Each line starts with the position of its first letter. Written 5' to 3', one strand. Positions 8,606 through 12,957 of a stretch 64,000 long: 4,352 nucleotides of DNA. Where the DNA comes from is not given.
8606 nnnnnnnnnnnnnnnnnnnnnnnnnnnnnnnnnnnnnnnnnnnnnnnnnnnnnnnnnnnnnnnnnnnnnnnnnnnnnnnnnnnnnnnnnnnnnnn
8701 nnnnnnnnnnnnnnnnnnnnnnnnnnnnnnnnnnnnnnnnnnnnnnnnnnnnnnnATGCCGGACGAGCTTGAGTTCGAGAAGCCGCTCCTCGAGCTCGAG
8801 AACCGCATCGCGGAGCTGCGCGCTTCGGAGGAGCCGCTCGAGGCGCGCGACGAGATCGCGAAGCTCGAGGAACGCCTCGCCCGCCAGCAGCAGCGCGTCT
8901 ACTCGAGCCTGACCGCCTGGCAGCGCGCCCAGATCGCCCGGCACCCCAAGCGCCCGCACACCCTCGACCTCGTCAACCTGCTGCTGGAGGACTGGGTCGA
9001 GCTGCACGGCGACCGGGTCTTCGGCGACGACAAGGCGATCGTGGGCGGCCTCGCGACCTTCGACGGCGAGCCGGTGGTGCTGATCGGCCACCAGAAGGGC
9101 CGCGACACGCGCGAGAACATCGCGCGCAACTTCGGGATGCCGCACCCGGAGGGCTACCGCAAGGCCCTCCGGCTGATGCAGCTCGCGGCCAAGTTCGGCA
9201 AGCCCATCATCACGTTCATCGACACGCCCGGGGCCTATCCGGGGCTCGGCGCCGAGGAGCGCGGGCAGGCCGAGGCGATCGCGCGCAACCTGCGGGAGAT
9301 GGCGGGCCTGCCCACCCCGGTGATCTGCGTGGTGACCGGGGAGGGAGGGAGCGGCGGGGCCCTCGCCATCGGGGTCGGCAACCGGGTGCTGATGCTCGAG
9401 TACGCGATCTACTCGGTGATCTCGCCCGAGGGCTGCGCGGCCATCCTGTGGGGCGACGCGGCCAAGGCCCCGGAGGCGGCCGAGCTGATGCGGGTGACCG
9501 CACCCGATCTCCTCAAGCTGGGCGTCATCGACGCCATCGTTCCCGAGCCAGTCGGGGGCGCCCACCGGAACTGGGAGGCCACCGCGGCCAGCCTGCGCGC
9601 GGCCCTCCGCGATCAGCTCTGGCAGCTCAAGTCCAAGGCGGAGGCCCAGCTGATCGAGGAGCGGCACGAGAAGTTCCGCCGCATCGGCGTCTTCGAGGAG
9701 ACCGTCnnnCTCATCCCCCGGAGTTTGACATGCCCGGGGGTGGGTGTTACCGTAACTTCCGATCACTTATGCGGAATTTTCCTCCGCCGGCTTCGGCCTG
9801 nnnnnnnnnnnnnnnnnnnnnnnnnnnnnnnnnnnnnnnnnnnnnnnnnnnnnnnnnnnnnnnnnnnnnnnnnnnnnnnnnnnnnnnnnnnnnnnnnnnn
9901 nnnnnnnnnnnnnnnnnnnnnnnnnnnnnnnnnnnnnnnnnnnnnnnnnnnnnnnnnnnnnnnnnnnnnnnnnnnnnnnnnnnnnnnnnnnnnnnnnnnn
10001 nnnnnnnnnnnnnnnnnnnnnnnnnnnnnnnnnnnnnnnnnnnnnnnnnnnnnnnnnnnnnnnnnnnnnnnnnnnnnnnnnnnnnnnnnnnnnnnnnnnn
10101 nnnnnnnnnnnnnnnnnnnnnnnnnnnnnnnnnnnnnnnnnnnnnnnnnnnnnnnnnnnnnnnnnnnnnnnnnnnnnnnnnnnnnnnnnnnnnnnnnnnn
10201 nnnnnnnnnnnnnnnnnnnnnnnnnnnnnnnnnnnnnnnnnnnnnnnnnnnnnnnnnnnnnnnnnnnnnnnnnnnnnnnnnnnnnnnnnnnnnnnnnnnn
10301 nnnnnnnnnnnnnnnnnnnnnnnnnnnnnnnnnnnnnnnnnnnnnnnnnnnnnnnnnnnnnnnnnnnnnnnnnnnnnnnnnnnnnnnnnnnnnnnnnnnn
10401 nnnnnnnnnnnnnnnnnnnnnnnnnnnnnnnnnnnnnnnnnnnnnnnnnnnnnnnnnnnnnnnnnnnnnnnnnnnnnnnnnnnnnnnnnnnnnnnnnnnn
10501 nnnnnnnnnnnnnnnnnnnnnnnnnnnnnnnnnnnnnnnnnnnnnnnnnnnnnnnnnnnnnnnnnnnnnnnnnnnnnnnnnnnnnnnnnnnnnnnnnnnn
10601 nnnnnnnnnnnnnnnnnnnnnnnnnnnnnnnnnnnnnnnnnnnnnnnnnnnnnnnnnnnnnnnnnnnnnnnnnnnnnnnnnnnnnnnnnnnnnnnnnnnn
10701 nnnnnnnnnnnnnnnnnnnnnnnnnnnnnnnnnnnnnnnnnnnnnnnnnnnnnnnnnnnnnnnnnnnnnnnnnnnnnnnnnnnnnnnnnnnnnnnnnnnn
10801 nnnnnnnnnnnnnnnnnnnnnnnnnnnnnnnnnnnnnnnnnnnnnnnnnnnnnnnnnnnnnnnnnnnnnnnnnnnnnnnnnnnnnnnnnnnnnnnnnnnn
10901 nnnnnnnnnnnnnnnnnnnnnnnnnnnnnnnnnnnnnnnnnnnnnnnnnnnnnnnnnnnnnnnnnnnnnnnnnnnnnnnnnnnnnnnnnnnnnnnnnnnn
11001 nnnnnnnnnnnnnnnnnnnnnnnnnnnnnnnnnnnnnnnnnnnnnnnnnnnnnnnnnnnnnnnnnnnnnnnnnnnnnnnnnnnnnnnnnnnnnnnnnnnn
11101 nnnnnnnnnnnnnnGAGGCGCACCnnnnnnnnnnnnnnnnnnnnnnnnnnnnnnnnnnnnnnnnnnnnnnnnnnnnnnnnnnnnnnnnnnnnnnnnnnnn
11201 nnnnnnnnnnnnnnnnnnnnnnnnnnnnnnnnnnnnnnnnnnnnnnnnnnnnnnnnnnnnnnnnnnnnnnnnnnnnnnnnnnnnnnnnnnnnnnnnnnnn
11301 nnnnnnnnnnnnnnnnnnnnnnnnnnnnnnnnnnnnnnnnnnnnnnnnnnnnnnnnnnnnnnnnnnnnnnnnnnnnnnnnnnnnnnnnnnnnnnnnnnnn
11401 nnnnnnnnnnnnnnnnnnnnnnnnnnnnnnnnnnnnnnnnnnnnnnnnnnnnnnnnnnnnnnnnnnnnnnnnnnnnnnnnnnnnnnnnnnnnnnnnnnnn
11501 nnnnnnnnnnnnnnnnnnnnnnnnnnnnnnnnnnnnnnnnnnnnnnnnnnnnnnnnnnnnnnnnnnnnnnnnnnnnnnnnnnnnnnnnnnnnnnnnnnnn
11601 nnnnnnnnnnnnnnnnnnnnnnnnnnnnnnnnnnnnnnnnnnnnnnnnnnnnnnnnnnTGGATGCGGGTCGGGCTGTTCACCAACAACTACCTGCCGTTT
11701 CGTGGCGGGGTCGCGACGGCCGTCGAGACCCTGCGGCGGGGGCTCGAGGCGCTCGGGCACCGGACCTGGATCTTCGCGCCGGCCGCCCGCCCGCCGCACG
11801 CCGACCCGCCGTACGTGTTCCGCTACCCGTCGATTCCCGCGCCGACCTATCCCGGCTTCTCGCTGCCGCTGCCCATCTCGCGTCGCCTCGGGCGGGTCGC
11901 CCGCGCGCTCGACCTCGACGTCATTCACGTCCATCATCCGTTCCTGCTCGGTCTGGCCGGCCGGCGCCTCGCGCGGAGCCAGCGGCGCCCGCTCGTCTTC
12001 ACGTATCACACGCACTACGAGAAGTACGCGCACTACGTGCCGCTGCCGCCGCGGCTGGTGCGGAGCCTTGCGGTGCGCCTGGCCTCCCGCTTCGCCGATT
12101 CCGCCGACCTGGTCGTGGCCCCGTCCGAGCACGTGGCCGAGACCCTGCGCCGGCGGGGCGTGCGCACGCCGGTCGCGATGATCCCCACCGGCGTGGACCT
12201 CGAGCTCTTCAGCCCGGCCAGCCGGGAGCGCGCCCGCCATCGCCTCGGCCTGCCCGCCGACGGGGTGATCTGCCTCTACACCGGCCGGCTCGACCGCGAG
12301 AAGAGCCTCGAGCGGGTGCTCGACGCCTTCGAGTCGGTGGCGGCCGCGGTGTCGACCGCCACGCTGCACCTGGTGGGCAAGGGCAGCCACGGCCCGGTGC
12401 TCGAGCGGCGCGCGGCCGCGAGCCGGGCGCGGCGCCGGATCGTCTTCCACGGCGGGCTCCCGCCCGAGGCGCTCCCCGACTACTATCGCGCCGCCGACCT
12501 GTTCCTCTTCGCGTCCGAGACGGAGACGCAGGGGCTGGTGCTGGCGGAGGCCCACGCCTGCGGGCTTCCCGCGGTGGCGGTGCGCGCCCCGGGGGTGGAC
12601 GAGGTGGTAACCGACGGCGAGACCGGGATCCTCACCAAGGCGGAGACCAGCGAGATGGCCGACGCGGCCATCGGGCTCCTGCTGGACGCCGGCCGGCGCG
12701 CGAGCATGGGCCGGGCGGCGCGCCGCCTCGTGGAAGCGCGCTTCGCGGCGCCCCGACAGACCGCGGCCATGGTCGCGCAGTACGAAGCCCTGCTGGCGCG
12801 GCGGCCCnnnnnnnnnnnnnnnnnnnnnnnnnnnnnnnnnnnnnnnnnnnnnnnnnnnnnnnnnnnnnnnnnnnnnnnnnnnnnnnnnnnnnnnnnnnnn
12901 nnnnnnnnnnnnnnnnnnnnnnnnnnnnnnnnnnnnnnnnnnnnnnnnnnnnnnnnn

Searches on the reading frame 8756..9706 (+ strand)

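Call 49: search_protein_families(library=pfam, proteins=[window:8756-9706:+], max_evalue=0.00001)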
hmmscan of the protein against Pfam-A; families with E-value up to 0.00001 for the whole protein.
window:8756-9706:+ (317 aa): 2 families
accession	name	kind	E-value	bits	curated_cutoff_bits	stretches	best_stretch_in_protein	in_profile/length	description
PF03255.19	ACCA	-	8.7e-146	485.4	23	1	5-311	2-310/310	Acetyl co-enzyme A carboxylase carboxyltransferase-like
PF01039.27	Carboxyl_trans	-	5.3e-15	55.4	22.3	1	93-242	282-427/493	Carboxyl transferase domain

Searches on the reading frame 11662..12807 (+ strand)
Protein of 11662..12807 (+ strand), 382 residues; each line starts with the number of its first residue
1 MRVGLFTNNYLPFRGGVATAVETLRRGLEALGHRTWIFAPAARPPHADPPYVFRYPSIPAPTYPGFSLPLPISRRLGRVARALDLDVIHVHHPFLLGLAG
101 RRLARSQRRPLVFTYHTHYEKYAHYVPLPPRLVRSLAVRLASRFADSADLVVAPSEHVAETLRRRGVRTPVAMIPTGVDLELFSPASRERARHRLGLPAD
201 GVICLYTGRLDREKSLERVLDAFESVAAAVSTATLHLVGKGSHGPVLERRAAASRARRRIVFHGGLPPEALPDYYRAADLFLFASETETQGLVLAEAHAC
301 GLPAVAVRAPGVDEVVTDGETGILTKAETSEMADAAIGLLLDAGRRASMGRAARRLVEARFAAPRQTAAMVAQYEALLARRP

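Call 49: search_protein_families(library=pfam, proteins=[window:11662-12807:+], max_evalue=0.00001)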
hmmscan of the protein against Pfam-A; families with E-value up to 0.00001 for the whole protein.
window:11662-12807:+ (382 aa): 6 families
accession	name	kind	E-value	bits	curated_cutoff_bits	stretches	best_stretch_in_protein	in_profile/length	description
PF13439.12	Glyco_transf_4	-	1.6e-38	132.8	28.5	1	15-181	2-169/170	Glycosyltransferase Family 4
PF00534.26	Glycos_transf_1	-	5.5e-33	114.4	26.4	1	188-355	2-171/172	Glycosyl transferases group 1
PF13692.12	Glyco_trans_1_4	-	4e-30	105.4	27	1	203-341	3-141/142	Glycosyl transferases group 1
PF13579.12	Glyco_trans_4_4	-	4.7e-24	86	29.7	1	15-177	1-158/158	Glycosyl transferase 4-like domain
PF20706.3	GT4-conflict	-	4.3e-12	46.2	26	1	10-363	7-361/385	Family 4 Glycosyltransferase in conflict systems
PF13524.12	Glyco_trans_1_2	-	1.7e-09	38.2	25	1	234-363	16-135/144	Glycosyl transferase-like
